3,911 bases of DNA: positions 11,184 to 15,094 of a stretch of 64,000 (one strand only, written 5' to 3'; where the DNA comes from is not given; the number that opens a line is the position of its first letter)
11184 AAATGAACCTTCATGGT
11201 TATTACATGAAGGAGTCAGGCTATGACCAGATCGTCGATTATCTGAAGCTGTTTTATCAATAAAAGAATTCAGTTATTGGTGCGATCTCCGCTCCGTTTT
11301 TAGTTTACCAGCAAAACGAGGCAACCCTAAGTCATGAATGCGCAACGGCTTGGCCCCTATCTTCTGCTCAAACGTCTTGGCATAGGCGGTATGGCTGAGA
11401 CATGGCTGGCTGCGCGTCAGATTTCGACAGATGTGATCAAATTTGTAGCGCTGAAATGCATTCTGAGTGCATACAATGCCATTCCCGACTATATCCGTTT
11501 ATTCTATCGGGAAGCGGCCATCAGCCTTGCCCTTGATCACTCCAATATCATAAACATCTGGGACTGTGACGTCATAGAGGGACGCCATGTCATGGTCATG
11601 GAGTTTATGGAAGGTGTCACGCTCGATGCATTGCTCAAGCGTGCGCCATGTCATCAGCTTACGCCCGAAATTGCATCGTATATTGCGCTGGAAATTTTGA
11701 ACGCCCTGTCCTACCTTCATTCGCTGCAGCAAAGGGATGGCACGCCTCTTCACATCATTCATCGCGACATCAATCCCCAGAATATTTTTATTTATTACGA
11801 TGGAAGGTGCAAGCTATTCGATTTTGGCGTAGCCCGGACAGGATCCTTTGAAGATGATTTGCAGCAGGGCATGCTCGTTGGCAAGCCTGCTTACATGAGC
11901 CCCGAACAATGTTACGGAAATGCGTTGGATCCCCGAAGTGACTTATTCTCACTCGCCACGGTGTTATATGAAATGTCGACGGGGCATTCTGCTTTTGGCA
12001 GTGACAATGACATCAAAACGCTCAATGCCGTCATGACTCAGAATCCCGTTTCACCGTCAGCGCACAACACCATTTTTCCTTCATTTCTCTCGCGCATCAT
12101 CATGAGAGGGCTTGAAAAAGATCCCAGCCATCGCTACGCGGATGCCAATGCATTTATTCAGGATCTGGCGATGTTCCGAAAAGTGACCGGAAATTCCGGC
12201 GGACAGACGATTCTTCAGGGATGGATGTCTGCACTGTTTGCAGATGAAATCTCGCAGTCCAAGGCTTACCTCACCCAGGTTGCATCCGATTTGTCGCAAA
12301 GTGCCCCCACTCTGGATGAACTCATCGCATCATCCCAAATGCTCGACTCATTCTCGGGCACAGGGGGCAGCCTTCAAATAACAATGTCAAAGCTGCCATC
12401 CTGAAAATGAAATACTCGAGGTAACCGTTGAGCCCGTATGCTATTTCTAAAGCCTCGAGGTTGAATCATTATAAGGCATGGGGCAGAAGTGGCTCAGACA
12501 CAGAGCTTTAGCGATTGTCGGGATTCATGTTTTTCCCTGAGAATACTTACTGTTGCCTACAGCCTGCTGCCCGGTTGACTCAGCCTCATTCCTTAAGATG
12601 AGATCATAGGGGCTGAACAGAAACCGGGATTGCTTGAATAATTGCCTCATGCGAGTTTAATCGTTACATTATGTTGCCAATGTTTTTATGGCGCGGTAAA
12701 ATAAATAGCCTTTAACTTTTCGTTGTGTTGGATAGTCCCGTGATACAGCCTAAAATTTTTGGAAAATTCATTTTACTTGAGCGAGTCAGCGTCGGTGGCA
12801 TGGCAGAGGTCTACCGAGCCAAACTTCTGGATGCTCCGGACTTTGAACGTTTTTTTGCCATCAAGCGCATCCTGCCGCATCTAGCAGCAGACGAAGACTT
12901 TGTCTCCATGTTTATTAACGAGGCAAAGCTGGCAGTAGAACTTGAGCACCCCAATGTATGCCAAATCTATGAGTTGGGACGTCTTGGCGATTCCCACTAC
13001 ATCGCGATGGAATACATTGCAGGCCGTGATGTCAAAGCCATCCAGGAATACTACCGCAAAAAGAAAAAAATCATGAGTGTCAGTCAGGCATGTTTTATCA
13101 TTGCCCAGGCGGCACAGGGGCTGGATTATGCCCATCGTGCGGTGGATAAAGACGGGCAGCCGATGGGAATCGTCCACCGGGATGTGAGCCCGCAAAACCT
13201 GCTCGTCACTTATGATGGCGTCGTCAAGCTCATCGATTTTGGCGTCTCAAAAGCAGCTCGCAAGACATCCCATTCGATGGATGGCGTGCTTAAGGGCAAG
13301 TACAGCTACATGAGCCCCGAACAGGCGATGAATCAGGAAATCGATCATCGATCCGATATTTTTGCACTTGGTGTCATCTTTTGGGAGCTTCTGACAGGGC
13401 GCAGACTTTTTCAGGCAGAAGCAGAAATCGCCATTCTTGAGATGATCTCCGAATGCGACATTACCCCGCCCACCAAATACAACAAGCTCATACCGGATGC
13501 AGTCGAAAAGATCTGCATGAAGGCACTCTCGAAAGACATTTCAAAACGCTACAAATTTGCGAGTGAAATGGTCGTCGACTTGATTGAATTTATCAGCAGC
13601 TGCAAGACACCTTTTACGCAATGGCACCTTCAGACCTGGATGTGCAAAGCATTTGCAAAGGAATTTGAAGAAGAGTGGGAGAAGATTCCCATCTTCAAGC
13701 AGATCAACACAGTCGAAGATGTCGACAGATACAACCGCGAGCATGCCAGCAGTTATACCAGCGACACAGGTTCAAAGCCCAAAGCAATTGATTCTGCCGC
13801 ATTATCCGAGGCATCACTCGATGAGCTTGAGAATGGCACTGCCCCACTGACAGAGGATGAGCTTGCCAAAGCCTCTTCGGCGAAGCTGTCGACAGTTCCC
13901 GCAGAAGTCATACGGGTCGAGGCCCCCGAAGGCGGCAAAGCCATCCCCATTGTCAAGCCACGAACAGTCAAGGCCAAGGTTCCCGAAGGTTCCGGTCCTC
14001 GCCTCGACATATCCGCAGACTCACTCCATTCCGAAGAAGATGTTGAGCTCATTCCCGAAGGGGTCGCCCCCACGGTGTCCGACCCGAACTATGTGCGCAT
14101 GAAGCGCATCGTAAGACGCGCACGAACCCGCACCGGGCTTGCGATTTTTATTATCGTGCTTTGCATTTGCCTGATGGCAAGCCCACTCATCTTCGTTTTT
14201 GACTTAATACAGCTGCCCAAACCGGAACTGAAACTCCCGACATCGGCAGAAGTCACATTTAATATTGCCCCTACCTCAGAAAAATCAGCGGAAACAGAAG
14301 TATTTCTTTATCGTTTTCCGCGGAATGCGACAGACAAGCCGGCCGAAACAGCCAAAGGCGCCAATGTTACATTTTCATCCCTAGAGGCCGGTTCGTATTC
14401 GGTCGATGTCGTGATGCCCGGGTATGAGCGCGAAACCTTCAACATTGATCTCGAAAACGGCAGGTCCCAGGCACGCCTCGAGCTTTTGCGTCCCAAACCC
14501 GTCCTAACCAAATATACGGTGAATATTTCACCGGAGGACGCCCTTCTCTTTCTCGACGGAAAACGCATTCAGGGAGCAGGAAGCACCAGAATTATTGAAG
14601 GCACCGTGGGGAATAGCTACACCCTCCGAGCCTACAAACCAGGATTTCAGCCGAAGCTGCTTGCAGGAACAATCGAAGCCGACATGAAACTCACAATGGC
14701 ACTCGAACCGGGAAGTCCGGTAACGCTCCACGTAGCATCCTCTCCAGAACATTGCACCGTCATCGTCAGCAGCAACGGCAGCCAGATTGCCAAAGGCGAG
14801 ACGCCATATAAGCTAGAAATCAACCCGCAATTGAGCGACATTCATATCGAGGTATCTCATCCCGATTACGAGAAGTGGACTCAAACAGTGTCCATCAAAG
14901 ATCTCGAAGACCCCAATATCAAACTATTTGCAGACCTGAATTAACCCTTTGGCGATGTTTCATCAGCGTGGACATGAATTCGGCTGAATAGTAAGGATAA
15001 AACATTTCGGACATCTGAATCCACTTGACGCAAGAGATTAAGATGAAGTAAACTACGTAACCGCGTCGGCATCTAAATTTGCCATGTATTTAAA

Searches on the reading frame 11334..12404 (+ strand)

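Call 8: search_protein_families(library=pfam, proteins=[window:11334-12404:+])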
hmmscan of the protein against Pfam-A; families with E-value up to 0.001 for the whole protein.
window:11334-12404:+ (356 aa): 3 families
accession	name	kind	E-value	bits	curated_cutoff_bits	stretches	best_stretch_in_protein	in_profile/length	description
PF00069.31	Pkinase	-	1e-36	127.2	31.7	1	11-269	3-253/263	Protein kinase domain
PF07714.23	PK_Tyr_Ser-Thr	-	2.2e-25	89.9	23.1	1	13-267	5-248/258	Protein tyrosine and serine/threonine kinase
PF03109.22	ABC1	-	0.00014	21.5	22.9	1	83-169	141-216/244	ABC1 atypical kinase-like domain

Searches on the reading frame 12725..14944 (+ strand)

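Call 7: search_protein_families(library=pfam, proteins=[window:12725-14944:+])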
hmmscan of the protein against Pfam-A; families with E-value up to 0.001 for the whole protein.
window:12725-14944:+ (739 aa): 5 families
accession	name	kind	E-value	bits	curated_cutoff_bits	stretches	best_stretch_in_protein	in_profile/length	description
PF00069.31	Pkinase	-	1.3e-39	136.7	31.7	1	20-279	6-255/263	Protein kinase domain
PF07714.23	PK_Tyr_Ser-Thr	-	5.3e-32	111.6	23.1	1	18-279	4-252/258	Protein tyrosine and serine/threonine kinase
PF08308.17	PEGA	-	3.7e-10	40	20.8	0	546-580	25-59/71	PEGA domain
PF13620.12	CarboxypepD_reg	-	1.9e-05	25.3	32.3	0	540-581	32-74/82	Carboxypeptidase regulatory-like domain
PF01636.29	APH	-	0.00019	21.7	23.2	0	126-173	147-195/239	Phosphotransferase enzyme family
